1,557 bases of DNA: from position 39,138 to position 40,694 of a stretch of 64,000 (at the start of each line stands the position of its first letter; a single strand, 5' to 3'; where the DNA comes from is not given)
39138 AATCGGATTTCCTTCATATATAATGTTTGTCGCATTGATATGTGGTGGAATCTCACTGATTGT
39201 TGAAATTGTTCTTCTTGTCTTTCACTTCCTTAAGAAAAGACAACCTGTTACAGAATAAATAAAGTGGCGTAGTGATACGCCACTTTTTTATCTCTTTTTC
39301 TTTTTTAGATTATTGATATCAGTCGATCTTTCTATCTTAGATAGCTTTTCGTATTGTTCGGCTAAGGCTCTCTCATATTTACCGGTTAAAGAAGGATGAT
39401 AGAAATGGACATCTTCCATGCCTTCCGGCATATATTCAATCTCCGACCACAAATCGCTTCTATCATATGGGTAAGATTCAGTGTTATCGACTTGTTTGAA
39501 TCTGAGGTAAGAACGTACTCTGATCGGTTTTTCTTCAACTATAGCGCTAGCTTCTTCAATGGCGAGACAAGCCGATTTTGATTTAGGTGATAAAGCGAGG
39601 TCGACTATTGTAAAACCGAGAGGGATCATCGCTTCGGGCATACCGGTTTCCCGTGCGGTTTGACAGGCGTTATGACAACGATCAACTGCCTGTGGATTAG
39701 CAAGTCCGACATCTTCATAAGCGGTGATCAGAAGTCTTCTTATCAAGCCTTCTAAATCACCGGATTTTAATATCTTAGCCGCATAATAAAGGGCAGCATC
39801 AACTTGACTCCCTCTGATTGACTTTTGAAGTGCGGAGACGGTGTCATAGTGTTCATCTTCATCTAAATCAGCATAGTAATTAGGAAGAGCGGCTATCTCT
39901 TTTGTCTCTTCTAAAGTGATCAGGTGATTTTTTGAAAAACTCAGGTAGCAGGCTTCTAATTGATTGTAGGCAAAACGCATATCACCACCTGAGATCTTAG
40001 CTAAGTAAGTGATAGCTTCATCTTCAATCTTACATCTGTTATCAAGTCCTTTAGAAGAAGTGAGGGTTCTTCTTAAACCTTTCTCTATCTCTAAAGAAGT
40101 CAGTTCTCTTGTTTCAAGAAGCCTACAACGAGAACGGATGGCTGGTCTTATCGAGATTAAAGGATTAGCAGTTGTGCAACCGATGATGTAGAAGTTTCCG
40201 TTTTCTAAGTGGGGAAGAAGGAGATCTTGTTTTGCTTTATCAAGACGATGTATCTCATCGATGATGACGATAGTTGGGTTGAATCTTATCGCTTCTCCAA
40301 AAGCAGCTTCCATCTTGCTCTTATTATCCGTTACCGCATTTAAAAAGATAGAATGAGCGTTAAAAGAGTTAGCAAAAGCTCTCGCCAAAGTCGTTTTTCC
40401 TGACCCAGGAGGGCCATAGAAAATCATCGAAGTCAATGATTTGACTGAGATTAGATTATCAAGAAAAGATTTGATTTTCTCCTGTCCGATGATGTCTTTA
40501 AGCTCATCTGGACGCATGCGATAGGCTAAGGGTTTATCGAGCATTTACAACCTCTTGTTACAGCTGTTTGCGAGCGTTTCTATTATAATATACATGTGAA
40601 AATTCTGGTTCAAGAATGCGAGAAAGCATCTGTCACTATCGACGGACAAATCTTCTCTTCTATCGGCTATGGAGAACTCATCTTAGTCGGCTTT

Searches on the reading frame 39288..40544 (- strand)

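Call 3: search_protein_families(library=pfam, proteins=[window:39288-40544:-])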
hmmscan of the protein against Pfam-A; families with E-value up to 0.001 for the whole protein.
window:39288-40544:- (418 aa): 15 families
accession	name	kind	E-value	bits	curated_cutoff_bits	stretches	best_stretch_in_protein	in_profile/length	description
PF12002.13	MgsA_C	-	1.7e-39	135.8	27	1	245-401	1-166/167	MgsA AAA+ ATPase C terminal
PF16193.11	AAA_assoc_2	-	3.1e-18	66.2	34.3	1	170-244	4-81/81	AAA C-terminal domain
PF00004.35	AAA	-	7e-16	59.3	21.2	1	40-141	1-124/131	ATPase family associated with various cellular activities (AAA)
PF05496.18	RuvB_N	-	2.3e-13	50.7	27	1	10-121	1-116/159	Holliday junction DNA helicase RuvB P-loop domain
PF13191.12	AAA_16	-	3.6e-08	34.5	32.6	1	36-72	24-60/167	AAA ATPase domain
PF07728.20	AAA_5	-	5e-07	30.2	22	1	40-120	2-97/139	AAA domain (dynein-related subfamily)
PF13173.12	AAA_14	-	5.7e-07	30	27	1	40-123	5-98/129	AAA domain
PF13401.12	AAA_22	-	1.6e-06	28.9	27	1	39-74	7-45/130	AAA domain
PF13177.12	DNA_pol3_delta2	-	6.1e-06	26.8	27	0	91-147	103-159/161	DNA polymerase III, delta subunit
PF01078.27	Mg_chelatase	-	2.4e-05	24.3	20.3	1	15-58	2-43/207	Magnesium chelatase, subunit ChlI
PF00910.28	RNA_helicase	-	0.00024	22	21.5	1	41-104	2-64/105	RNA helicase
PF01637.24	ATPase_2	-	0.00032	21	33.2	1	39-94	22-80/225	ATPase domain predominantly from Archaea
PF00158.32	Sigma54_activat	-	0.00039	20.6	20.2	0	88-126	92-130/168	Sigma-54 interaction domain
PF14532.12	Sigma54_activ_2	-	0.00053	20.7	25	1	24-116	7-96/138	Sigma-54 interaction domain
PF07724.20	AAA_2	-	0.00088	19.8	27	0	84-117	69-103/166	AAA domain (Cdc48 subfamily)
